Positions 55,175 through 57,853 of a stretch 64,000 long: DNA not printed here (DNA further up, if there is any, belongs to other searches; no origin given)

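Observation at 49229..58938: Complete form II cox-like cluster with split xdhC, a molybdopterin-binding/MocA fusion, and serial ATGA translational coupling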

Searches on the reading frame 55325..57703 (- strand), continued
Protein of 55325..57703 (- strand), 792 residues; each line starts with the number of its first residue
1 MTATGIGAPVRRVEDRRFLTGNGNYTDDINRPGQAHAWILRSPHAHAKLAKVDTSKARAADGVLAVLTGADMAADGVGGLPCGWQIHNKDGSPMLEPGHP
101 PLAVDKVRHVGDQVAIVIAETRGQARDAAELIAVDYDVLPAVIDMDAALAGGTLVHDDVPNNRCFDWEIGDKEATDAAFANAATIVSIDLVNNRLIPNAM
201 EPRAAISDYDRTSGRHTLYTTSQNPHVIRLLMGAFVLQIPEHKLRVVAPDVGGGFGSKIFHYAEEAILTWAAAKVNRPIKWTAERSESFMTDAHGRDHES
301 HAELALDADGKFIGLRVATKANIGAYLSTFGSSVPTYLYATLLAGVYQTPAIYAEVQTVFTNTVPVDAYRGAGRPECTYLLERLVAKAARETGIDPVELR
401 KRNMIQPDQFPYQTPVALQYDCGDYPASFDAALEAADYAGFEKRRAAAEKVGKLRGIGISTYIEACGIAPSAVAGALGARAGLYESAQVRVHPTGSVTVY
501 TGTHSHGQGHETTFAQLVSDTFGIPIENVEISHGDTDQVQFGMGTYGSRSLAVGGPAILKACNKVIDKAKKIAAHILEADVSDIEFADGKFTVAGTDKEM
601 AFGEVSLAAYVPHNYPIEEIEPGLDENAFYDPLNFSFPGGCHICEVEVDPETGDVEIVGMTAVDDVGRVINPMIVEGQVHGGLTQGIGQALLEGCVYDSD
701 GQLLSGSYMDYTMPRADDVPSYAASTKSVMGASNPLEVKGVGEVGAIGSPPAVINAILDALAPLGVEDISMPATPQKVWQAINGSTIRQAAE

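Call 42: search_solved_structures(query=window:55325-57703:-, max_evalue=1e-125, show_alignments=5)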
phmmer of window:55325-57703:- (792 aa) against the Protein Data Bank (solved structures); distinct sequences matched with E-value up to 1e-125: 6.
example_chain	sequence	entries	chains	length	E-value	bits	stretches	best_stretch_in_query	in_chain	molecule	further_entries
8uem_A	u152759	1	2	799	2.1e-187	628.3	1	11-785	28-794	Carbon monoxide dehydrogenase (Large chain), CoxL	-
1ffu_B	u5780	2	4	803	4.9e-163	547.7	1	3-783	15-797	CUTL, MOLYBDOPROTEIN OF CARBON MONOXIDE DEHYDROGENASE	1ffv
1n5w_B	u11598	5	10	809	2.6e-158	532.1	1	4-780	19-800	Carbon monoxide dehydrogenase large chain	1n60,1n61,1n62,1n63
1zxi_B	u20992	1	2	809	3.4e-158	531.7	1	4-780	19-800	Carbon monoxide dehydrogenase large chain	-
1t3q_B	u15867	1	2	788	1.2e-144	486.9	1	5-783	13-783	quinoline 2-oxidoreductase large subunit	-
7dqx_A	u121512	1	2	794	7.5e-131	441.3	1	6-784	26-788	6-hydroxypseudooxynicotine dehydrogenase complex subunit gamma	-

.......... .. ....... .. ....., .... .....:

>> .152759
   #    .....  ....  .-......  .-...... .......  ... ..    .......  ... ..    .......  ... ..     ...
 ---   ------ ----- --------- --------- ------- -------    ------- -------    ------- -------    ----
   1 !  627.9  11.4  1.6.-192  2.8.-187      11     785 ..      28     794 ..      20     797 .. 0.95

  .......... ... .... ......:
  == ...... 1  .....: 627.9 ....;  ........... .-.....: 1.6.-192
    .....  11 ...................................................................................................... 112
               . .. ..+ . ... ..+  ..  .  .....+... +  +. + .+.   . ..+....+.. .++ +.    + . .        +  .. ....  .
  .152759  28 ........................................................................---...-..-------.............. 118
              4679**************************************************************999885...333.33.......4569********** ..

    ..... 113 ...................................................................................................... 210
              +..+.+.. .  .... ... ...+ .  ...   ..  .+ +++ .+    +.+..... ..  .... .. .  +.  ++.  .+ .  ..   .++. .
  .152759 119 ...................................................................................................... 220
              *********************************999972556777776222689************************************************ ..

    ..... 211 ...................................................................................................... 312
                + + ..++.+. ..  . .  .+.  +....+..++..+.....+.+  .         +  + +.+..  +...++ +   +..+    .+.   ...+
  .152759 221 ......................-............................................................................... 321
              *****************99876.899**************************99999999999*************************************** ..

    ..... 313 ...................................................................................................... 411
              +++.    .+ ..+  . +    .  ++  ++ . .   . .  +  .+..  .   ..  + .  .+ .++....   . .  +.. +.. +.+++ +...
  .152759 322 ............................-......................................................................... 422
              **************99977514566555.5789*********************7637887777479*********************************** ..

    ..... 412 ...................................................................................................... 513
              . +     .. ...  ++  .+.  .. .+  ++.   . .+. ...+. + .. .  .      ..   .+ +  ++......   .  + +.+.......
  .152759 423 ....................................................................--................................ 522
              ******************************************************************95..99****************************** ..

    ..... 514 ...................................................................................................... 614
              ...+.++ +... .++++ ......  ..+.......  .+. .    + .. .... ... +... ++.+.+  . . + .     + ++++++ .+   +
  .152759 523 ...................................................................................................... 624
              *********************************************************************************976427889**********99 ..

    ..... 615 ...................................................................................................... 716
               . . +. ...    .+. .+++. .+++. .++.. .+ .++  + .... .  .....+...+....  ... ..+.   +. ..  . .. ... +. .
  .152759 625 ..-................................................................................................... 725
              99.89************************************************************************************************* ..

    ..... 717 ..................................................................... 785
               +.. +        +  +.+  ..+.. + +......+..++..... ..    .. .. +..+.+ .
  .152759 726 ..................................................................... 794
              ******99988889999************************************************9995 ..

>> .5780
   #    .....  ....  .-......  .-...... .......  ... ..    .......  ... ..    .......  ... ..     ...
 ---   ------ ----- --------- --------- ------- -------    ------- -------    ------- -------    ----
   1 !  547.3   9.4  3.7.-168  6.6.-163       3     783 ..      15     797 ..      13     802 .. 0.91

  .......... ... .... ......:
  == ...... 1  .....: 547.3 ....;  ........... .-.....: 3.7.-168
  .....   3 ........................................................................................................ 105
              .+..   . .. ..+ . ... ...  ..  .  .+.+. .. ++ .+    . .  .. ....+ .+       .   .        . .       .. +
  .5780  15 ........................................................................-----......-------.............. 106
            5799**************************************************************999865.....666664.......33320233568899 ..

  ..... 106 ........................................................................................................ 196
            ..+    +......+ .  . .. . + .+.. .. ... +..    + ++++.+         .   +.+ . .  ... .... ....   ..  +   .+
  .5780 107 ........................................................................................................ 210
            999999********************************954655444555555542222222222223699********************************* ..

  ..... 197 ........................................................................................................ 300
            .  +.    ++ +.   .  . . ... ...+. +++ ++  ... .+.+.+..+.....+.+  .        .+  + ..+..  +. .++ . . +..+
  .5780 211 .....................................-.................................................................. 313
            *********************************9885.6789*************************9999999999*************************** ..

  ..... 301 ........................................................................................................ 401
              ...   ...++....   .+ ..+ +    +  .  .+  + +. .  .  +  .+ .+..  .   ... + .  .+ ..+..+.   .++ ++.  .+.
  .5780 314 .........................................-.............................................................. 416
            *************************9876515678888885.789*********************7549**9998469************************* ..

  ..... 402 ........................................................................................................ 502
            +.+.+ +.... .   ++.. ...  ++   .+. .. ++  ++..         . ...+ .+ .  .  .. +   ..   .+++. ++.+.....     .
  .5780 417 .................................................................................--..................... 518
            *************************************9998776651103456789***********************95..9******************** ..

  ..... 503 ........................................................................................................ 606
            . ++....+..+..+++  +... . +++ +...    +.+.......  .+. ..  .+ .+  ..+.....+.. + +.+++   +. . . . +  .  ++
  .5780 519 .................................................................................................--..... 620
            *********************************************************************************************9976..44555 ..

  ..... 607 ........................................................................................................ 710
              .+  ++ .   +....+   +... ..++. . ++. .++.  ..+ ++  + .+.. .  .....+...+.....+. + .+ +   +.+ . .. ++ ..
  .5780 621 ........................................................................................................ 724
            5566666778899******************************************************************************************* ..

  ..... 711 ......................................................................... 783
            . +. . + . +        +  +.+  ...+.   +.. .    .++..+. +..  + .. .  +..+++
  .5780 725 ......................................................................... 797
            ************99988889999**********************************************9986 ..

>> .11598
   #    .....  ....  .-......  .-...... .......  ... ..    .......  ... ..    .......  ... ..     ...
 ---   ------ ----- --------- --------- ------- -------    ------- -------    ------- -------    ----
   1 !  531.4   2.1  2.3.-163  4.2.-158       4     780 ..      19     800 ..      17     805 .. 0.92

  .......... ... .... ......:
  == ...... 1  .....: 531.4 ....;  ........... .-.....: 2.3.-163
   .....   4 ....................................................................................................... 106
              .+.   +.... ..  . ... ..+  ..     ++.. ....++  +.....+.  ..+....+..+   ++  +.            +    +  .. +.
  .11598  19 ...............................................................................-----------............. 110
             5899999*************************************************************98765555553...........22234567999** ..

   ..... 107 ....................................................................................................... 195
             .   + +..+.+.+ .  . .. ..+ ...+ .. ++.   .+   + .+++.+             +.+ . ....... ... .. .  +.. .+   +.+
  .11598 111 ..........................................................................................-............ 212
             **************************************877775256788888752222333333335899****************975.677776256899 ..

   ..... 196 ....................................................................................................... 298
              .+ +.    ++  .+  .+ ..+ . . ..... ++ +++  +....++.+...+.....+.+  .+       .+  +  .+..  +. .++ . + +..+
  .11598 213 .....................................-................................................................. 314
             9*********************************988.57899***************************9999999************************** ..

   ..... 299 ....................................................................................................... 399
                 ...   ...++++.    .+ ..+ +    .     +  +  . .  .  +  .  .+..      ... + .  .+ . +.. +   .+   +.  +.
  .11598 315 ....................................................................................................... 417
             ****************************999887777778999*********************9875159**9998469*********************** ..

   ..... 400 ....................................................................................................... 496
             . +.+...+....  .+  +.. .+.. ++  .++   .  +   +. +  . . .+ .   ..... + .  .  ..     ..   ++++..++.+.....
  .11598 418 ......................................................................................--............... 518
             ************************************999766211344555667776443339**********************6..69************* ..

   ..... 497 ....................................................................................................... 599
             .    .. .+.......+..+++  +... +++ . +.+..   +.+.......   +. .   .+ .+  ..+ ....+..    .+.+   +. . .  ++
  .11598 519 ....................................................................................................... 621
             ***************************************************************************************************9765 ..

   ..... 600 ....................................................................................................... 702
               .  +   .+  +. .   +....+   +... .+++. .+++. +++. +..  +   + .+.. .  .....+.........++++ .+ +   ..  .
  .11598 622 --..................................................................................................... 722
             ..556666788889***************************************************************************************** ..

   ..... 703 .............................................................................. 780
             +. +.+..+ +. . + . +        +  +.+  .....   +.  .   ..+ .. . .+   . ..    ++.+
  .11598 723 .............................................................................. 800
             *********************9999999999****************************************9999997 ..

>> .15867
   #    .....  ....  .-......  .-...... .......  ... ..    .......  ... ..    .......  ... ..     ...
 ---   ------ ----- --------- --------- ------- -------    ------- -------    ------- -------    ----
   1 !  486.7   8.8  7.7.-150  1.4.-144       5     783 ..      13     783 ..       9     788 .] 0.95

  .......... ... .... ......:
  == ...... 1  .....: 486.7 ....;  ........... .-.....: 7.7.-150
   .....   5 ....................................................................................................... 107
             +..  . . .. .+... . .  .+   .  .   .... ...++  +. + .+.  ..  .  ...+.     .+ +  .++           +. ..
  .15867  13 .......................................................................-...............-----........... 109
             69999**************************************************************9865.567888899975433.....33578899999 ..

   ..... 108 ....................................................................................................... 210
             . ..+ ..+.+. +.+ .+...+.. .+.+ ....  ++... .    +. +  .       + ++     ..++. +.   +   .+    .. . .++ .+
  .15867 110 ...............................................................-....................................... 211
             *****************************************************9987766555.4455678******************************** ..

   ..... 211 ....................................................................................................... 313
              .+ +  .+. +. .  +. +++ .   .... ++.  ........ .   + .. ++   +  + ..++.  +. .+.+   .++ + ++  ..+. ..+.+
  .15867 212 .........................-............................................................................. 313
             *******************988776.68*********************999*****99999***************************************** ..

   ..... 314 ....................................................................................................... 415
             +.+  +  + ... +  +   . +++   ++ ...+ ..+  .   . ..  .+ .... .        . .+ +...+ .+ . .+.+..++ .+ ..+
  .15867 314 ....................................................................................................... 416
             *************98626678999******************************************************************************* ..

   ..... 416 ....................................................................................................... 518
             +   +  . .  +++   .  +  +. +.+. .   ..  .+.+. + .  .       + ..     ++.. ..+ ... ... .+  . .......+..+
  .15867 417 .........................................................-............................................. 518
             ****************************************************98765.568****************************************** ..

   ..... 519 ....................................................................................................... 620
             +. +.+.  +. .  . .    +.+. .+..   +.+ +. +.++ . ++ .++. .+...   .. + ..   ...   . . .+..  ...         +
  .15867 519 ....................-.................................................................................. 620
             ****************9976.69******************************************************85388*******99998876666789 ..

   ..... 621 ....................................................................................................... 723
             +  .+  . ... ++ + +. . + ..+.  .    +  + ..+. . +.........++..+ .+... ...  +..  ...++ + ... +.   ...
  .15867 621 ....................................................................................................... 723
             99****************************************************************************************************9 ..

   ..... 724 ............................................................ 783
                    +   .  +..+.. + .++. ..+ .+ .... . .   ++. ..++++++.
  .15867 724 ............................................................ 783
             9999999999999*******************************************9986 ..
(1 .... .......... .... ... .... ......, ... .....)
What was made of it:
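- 56582..56602 (-): Codons for the active-site loop AYRGAGR (CoxL residues 368-374). Aligned against AYACSFR/AYRCSFR of form I enzymes and AYRGVGF of quinoline oxidoreductase (call 42).
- On Form I Mo-Cu CO dehydrogenase: Alignment to 8UEM, 1FFU and 1N5W shows GAG in place of CSF and two 1-residue gaps (call 42).
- The loop lacks the Cu-ligand Cys and is two residues shorter than in form I (call 42).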
